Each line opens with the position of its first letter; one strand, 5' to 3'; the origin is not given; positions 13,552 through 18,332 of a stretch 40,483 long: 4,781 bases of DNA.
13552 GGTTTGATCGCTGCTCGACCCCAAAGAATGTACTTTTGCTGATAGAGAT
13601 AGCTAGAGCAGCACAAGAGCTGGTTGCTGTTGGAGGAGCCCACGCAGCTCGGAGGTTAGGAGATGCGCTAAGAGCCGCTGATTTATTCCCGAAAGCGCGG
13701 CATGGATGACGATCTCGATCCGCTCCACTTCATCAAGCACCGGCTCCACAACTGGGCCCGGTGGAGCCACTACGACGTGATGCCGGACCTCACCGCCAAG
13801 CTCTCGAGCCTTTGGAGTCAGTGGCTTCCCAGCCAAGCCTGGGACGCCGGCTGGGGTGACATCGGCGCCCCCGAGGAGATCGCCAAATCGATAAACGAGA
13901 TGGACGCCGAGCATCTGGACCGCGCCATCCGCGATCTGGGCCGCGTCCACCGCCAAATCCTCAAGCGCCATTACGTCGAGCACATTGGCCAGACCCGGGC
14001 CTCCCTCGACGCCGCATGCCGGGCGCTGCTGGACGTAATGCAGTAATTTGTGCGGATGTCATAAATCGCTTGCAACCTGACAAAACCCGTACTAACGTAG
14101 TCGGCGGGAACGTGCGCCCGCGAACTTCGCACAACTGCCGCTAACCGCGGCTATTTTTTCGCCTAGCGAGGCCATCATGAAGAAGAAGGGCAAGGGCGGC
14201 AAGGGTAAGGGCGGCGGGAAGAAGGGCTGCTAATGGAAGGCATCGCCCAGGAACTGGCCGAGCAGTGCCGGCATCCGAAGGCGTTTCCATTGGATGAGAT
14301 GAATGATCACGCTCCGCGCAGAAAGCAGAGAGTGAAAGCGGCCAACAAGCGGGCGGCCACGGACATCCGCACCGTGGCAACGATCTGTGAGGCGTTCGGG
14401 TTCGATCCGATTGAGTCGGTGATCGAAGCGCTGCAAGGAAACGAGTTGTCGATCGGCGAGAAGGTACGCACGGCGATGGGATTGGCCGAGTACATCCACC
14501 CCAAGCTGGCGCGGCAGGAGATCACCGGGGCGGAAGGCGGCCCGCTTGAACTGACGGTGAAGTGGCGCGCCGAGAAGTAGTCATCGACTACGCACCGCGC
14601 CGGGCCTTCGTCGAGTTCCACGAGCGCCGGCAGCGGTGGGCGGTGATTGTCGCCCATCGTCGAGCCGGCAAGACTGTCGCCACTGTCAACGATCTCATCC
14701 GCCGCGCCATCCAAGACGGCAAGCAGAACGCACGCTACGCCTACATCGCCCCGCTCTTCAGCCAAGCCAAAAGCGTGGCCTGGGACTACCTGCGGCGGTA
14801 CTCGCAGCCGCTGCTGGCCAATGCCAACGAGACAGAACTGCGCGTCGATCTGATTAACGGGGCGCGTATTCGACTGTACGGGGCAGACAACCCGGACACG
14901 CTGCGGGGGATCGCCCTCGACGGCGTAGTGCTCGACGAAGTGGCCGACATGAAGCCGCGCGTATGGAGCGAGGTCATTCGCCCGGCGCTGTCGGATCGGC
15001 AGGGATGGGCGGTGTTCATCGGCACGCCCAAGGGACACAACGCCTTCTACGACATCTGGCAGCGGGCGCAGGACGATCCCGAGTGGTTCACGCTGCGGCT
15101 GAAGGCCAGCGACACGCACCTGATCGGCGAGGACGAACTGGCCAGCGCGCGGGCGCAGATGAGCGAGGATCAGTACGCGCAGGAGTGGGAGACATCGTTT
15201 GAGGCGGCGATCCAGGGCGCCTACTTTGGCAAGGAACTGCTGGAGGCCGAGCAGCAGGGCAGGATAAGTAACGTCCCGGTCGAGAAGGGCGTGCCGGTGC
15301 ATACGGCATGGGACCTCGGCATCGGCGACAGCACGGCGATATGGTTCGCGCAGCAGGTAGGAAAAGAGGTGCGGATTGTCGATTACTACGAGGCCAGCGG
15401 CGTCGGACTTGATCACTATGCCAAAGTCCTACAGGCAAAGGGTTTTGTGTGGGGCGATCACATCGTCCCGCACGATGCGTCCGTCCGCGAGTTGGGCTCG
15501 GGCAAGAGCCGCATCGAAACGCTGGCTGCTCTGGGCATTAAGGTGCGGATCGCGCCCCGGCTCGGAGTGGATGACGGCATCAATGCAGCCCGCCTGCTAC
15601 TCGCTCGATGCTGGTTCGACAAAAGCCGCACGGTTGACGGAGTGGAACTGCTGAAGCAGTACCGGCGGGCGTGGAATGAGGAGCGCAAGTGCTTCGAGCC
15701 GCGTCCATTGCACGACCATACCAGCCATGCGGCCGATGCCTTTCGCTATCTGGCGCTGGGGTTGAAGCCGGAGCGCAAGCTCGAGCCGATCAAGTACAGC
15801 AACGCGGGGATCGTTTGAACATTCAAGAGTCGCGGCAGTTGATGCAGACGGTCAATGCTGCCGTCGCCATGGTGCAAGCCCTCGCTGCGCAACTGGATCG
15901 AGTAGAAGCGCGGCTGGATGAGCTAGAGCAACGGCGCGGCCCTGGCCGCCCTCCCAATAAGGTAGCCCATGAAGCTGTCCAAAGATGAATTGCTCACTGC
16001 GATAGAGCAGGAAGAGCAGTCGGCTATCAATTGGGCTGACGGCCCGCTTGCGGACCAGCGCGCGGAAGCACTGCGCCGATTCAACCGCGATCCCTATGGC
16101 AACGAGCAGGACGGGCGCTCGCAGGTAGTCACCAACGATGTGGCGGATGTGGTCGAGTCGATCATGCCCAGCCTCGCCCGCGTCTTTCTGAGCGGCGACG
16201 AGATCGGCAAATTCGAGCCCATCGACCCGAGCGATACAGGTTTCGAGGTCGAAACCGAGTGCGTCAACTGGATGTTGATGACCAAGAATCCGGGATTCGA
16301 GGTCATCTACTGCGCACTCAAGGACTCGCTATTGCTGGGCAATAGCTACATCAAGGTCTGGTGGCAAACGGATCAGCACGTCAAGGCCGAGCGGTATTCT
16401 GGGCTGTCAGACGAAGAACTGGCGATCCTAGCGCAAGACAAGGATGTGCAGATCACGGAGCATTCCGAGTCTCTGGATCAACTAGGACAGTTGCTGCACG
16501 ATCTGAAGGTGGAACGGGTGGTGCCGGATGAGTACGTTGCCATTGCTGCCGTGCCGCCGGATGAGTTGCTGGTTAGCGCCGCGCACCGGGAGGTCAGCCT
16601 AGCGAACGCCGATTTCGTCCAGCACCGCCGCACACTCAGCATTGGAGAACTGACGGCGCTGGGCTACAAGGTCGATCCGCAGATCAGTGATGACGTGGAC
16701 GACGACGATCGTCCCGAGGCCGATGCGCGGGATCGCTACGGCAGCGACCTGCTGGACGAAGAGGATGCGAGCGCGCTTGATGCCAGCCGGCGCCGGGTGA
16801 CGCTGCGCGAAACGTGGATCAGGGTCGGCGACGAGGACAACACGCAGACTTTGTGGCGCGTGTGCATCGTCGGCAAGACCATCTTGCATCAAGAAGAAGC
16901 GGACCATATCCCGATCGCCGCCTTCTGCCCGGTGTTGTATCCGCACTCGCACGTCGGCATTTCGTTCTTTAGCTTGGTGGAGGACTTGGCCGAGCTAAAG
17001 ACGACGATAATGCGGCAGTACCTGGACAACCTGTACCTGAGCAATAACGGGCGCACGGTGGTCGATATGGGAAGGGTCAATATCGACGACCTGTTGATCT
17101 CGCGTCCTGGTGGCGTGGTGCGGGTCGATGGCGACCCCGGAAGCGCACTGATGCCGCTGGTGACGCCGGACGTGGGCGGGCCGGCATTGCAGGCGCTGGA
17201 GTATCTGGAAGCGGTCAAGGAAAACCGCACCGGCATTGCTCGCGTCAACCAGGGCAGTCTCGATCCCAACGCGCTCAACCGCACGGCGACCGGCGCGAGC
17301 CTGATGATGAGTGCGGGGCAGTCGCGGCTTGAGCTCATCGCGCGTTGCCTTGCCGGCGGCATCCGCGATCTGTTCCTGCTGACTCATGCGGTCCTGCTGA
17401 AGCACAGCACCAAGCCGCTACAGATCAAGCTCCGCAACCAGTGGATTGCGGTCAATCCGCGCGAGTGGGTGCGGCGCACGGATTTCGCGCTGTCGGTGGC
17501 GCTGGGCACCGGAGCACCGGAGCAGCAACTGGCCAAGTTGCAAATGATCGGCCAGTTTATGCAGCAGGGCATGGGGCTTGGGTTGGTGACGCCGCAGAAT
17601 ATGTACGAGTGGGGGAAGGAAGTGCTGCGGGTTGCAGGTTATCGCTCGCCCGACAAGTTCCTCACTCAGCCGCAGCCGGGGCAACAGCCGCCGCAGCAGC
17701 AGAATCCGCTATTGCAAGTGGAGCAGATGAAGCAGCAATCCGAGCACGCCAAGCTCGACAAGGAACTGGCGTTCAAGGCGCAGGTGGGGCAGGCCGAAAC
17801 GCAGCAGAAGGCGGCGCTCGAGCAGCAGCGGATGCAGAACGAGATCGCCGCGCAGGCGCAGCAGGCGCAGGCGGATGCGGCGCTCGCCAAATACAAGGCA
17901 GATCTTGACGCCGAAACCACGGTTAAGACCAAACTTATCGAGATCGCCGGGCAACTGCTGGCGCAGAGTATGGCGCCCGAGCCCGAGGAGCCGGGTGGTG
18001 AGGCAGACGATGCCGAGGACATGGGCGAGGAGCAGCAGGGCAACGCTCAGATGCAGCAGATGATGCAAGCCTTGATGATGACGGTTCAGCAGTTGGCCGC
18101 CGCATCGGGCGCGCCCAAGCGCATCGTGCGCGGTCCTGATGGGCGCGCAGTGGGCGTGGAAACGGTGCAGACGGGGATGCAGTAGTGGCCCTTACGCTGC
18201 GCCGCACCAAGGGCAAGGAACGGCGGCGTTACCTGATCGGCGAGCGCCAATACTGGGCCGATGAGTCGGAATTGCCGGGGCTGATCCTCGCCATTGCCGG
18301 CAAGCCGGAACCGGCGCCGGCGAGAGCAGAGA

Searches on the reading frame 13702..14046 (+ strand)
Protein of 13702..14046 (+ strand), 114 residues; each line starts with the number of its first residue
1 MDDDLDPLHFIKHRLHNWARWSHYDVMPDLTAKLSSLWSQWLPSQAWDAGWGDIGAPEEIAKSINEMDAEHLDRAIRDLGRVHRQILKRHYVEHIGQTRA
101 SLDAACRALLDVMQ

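Call 54: search_protein_families(library=phrogs, proteins=[window:13702-14046:+], max_evalue=0.001)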
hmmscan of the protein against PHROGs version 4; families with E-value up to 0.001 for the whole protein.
window:13702-14046:+ (114 aa): 1 family
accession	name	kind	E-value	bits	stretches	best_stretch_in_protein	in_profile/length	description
phrog_19609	-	unknown function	0.00017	22.5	1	11-94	3-75/133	-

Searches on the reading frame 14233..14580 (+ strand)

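Call 54: search_protein_families(library=phrogs, proteins=[window:14233-14580:+], max_evalue=0.001)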
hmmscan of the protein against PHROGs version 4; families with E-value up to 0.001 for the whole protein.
window:14233-14580:+ (115 aa): 1 family
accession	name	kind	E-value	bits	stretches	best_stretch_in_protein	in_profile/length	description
phrog_15261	-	unknown function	1.3e-05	26.5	1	33-108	17-89/99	-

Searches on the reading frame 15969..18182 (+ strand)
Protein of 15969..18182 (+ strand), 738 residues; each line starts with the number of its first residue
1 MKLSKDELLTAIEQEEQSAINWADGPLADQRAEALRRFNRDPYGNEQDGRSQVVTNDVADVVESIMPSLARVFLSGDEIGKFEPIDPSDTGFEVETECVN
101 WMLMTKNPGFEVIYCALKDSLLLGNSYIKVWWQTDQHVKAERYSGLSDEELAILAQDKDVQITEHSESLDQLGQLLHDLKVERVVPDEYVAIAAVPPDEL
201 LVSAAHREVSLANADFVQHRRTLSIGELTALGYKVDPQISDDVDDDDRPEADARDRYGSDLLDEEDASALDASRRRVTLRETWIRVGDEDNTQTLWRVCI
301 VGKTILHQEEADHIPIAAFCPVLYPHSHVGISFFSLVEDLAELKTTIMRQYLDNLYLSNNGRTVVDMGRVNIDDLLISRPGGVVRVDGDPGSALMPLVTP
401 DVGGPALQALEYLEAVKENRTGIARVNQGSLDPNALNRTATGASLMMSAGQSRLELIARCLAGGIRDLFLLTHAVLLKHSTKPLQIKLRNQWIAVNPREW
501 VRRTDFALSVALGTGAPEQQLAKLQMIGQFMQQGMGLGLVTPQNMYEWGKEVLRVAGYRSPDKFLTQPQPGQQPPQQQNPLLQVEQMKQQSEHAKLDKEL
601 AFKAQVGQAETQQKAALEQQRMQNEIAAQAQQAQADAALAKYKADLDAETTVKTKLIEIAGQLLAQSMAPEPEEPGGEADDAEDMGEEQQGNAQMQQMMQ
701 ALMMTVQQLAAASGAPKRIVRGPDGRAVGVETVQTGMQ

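Call 90: search_dna_similar(query=window:15969-18182:+, collection=phages, mode=protein, max_rows=12, max_evalue=1e-10)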
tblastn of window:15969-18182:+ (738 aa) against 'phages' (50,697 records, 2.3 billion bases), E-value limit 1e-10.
Records with a match: 289; places in all: 291; records where one place covers at least 80% of the query: 106.
Best place of each record, by identity: <60% 289.
By first word of the organism name: Pseudomonas 105; Escherichia 94; Vibrio 19; Aeromonas 11; Proteus 8; Sulfitobacter 7; Caudoviricetes 6; Salmonella 6; Rhizobium 5; Cronobacter 5; and 16 more.
By host as written in the record: Escherichia coli 52; Pseudomonas aeruginosa 39; - 24; Pseudomonas aeruginosa PAO1 16; Aeromonas hydrophila 9; Pseudomonas sp. 7; Vibrio parahaemolyticus 7; Sulfitobacter sp. CB2047 6; and 85 more.
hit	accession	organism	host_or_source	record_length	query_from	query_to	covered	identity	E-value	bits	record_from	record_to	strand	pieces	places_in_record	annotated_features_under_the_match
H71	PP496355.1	Microcystis phage Mvi-Yong1342-1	Microcystis viridis FACHB-1342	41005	3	625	84%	32.7%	2e-72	263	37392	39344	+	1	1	portal protein (x2)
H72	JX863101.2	Pseudomonas phage UFV-P2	Pseudomonas fluorescens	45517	3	619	84%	30.8%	1e-64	239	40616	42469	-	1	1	portal protein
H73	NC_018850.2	Pseudomonas phage UFV-P2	Pseudomonas fluorescens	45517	3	619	84%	30.8%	1e-64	239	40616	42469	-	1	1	portal protein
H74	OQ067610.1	Pseudomonas phage FJK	Pseudomonas aeruginosa Paer40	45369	3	622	84%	30.6%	3e-69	254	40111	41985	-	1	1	portal (connector) protein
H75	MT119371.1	Pseudomonas phage oldone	Pseudomonas aeruginosa PAO1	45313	3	622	84%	30.6%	6e-69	253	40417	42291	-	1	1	portal protein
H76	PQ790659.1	Pseudomonas phage Clew-3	Pseudomonas aeruginosa strain PAO1 ...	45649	3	622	84%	30.6%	9e-69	252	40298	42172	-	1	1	portal protein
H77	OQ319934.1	Pseudomonas phage bmx-p1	Pseudomonas aeruginosa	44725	3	622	84%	30.6%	1e-68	252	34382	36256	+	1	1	portal protein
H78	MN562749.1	Pseudomonas phage U47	Pseudomonas aeruginosa PAO1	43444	3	622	84%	30.6%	1e-68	251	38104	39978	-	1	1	portal protein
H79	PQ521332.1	Pseudomonas phage vB_PaeP_1647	Pseudomonas aeruginosa PAO1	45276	3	622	84%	30.6%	1e-68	251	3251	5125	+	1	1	record has no annotation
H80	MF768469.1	Pseudomonas phage SL4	Pseudomonas aeruginosa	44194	3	622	84%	30.6%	1e-68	251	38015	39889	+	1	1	putative portal protein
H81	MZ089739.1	Pseudomonas phage PSA34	wastewater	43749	3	622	84%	30.6%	1e-68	251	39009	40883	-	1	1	portal (connector) protein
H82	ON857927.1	Pseudomonas phage vB_PaeM_FBPa5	Pseudomonas sp.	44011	3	622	84%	30.6%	1e-68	251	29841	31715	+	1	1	portal (connector) protein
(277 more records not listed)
